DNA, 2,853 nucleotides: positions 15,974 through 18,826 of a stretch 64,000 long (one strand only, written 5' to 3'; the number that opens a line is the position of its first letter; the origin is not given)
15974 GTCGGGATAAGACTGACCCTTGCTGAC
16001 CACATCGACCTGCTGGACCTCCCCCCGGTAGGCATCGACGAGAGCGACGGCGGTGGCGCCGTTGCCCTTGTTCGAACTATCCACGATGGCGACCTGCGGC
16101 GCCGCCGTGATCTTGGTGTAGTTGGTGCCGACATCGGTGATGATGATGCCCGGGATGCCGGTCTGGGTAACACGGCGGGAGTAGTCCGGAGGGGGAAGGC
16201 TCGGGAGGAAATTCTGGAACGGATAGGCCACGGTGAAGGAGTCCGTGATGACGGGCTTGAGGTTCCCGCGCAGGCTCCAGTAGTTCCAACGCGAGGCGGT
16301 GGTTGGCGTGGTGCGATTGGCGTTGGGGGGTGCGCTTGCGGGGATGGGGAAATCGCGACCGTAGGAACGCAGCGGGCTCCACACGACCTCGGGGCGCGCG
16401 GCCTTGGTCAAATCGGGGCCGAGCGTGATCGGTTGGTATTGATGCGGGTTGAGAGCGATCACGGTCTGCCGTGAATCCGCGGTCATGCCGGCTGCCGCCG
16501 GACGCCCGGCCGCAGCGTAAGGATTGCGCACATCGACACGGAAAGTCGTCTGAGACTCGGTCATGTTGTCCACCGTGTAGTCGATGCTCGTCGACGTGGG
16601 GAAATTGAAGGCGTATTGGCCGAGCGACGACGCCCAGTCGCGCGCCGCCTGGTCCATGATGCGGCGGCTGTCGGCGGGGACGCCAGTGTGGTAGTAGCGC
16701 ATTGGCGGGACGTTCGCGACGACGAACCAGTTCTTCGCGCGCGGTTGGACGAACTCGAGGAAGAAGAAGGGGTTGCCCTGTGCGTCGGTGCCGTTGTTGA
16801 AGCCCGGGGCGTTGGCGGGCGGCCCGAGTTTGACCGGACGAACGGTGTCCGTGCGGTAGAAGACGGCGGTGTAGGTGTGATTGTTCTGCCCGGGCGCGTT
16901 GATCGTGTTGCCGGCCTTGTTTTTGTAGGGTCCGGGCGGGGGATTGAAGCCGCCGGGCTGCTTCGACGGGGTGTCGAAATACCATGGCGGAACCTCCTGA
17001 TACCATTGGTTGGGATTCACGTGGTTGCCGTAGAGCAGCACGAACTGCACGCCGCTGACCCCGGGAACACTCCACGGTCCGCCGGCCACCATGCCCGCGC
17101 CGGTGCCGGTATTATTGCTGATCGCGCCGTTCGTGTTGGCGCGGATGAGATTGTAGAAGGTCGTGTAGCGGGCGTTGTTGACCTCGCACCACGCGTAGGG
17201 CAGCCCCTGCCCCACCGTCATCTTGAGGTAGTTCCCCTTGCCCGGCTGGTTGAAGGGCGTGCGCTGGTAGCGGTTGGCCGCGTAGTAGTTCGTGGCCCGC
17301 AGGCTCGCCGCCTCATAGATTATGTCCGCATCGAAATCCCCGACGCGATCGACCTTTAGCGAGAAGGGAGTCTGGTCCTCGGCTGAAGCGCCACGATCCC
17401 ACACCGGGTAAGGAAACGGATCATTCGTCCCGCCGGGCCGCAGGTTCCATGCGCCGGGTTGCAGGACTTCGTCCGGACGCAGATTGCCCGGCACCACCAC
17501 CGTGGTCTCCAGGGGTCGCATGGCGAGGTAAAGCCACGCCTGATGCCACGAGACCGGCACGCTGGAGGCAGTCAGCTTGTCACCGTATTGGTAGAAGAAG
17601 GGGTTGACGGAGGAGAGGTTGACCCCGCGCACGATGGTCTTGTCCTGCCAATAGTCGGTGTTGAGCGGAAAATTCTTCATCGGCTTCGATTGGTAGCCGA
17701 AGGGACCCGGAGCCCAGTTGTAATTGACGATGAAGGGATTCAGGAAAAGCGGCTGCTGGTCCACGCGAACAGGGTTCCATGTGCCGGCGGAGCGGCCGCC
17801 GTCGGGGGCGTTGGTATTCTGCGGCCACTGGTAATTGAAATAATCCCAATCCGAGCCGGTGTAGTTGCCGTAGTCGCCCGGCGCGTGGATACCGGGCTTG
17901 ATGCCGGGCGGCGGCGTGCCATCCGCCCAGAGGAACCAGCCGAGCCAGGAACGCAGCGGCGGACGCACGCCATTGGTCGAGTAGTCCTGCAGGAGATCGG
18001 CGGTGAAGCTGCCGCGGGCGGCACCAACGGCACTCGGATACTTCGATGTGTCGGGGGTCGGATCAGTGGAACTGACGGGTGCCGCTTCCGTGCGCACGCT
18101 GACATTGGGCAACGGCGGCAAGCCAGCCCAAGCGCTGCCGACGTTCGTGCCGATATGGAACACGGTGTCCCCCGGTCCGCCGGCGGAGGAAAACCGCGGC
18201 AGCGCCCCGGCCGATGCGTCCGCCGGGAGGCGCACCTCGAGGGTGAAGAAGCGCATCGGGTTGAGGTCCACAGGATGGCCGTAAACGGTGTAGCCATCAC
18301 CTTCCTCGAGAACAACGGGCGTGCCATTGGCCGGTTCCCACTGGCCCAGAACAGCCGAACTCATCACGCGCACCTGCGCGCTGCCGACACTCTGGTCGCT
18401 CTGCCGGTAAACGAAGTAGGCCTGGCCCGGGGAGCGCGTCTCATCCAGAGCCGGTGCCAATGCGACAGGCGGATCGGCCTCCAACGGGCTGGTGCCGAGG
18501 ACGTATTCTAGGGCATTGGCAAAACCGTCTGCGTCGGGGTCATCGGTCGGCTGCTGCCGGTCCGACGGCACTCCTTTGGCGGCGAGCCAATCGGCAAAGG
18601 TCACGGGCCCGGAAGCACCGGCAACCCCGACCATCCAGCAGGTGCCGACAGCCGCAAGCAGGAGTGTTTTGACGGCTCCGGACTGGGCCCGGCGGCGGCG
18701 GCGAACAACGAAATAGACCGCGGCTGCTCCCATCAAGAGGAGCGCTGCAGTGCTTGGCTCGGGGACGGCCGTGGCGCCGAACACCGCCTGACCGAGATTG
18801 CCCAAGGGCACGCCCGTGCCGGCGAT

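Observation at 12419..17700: GH81-like beta-1,3-glucanase whose N- and C-domains are separated by a ~540-aa array of small GxGY modules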

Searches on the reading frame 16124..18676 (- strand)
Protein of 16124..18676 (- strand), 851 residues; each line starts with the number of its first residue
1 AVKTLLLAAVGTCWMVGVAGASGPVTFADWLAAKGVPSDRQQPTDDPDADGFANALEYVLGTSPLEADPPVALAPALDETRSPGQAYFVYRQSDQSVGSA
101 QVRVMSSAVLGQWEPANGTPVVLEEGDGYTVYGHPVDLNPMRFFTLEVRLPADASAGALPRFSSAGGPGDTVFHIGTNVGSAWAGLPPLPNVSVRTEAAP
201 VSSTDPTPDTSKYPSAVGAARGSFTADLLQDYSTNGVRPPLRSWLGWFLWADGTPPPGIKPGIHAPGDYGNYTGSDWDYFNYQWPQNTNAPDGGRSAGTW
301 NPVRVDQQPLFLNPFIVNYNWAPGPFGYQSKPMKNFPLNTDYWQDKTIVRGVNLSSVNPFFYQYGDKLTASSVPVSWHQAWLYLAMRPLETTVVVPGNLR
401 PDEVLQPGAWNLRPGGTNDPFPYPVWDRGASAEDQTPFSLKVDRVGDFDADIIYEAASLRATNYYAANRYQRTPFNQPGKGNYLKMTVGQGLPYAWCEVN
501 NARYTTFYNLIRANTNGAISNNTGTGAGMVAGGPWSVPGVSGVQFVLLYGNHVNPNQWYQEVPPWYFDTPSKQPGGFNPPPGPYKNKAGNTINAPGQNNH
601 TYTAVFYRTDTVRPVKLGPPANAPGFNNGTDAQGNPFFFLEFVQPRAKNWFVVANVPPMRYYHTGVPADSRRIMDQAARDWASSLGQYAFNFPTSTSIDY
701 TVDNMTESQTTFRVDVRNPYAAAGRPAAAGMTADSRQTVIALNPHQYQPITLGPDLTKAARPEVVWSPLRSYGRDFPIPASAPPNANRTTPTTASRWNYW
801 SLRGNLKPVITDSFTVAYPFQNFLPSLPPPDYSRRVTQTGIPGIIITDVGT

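Call 34: predict_structure(alignment_id=A3)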
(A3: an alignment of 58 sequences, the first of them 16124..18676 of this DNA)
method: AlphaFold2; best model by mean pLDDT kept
length: 851 residues; sequences in the alignment: 58
mean_pLDDT: 82.9   pTM: 0.73
mean pLDDT of the five models: 82.9, 80.9, 78.8, 78.0, 76.6
residues with pLDDT >= 90: 440; 70-90: 253; 50-70: 71; < 50: 87
segments of 3 or more residues with pLDDT < 50: 1-20, 159-166, 178-199, 209-218, 822-829, 834-851
pLDDT, mean of each block of 10 residues (from residue 1): 31 36 80 92 86 90 89 84 86 93 85 87 93 87 85 67 51 63 43 44 55 45 91 84 82 82 62 77 73 73 85 94 82 80 91 93 63 60 86 97 94 86 95 91 96 93 94 97 98 98 98 90 92 96 98 89 81 78 83 89 98 89 81 94 97 98 93 98 99 96 79 98 97 98 94 89 93 98 96 96 94 91 43 47 34 35
secondary structure, 60 per line:
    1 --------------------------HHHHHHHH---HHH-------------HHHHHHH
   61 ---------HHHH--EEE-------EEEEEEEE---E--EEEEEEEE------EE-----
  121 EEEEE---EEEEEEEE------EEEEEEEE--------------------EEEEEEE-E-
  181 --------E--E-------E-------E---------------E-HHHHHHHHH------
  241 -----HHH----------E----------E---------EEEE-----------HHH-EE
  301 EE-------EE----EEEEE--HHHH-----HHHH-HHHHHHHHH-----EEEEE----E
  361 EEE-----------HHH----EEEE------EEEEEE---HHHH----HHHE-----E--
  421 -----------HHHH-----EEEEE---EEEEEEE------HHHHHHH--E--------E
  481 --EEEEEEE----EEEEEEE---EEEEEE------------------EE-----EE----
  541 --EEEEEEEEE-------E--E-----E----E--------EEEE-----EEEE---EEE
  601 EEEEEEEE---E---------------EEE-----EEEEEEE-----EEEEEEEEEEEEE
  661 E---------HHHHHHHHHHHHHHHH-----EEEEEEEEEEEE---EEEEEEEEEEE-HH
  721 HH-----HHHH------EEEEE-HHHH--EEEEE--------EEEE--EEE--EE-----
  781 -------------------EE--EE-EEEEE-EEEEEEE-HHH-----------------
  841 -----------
elements in order (helices of 4 or more, strands of 3 or more residues): H27-34 H54-60 H70-73 E76-78 E86-93 E100-107 E121-125 E129-136 E143-150 E171-177 H226-234 E280-283 E299-302 E316-320 H323-326 H332-335 H337-345 E351-355 E360-363 E382-385 E392-397 H401-404 H432-435 E441-445 E449-455 H462-468 E483-489 E494-500 E504-509 E543-551 E582-585 E591-594 E598-608 E628-630 E636-642 E648-661 H671-686 E692-703 E707-717 H719-722 H728-731 E738-742 H744-747 E750-754 E763-766 E769-771 E807-811 E813-819

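Call 37: fold_search(model_id=the predicted structure, library=pdb)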
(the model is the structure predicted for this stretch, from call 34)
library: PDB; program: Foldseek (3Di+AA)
matches with E <= 10: 742; with E <= 0.001: 6
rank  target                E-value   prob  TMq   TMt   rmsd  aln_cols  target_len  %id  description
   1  5xbz_A                2.8e-08  1.00  0.25  0.29   7.7       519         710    9  Crystal structure of GH family 81 beta-1,3-glucanase from Rhizomucr miehei complexed with laminaripentaose (released 2018-03-28)
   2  4k3a_B                4.9e-08  1.00  0.23  0.27   8.6       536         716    8  The structure of a glycoside hydrolase family 81 endo-[beta]-1,3-glucanase (released 2013-10-02)
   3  4k35_B                1.8e-07  1.00  0.25  0.29   7.8       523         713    9  The structure of a glycoside hydrolase family 81 endo-[beta]-1,3-glucanase (released 2013-10-02)
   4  4k35_A                1.8e-07  1.00  0.25  0.29   8.0       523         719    9  The structure of a glycoside hydrolase family 81 endo-[beta]-1,3-glucanase (released 2013-10-02)
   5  5xc2_A                2.1e-07  1.00  0.25  0.29   8.0       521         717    9  Crystal structure of GH family 81 beta-1,3-glucanase from Rhizomucr miehei complexed with laminarihexaose (released 2018-03-28)
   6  5xbz_B                5.0e-07  1.00  0.25  0.29   7.3       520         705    8  Crystal structure of GH family 81 beta-1,3-glucanase from Rhizomucr miehei complexed with laminaripentaose (released 2018-03-28)
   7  5xc2_D                1.7e-03  1.00  0.15  0.19  11.8       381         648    8  Crystal structure of GH family 81 beta-1,3-glucanase from Rhizomucr miehei complexed with laminarihexaose (released 2018-03-28)
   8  6f91_H                5.8e-03  0.82  0.16  0.18  11.4       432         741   10  Structure of the family GH92 alpha-mannosidase BT3965 from Bacteroides thetaiotaomicron (released 2018-05-02)
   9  6f91_C                6.1e-03  0.84  0.16  0.18  11.1       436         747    9  Structure of the family GH92 alpha-mannosidase BT3965 from Bacteroides thetaiotaomicron (released 2018-05-02)
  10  6f92_C                6.4e-03  0.84  0.16  0.18  10.8       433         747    9  Structure of the family GH92 alpha-mannosidase BT3965 from Bacteroides thetaiotaomicron in complex with Mannoimidazole (released 2018-05-02)
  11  6f91_D                6.8e-03  0.80  0.16  0.18  12.8       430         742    8  Structure of the family GH92 alpha-mannosidase BT3965 from Bacteroides thetaiotaomicron (released 2018-05-02)
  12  6f91_E                7.6e-03  0.82  0.16  0.18  11.0       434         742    9  Structure of the family GH92 alpha-mannosidase BT3965 from Bacteroides thetaiotaomicron (released 2018-05-02)
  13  6f92_A                7.6e-03  0.82  0.16  0.18  10.8       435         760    9  Structure of the family GH92 alpha-mannosidase BT3965 from Bacteroides thetaiotaomicron in complex with Mannoimidazole (released 2018-05-02)
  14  6f91_G                8.9e-03  0.77  0.16  0.18  11.4       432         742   10  Structure of the family GH92 alpha-mannosidase BT3965 from Bacteroides thetaiotaomicron (released 2018-05-02)
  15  6f91_A                8.9e-03  0.75  0.16  0.18  11.1       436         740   10  Structure of the family GH92 alpha-mannosidase BT3965 from Bacteroides thetaiotaomicron (released 2018-05-02)
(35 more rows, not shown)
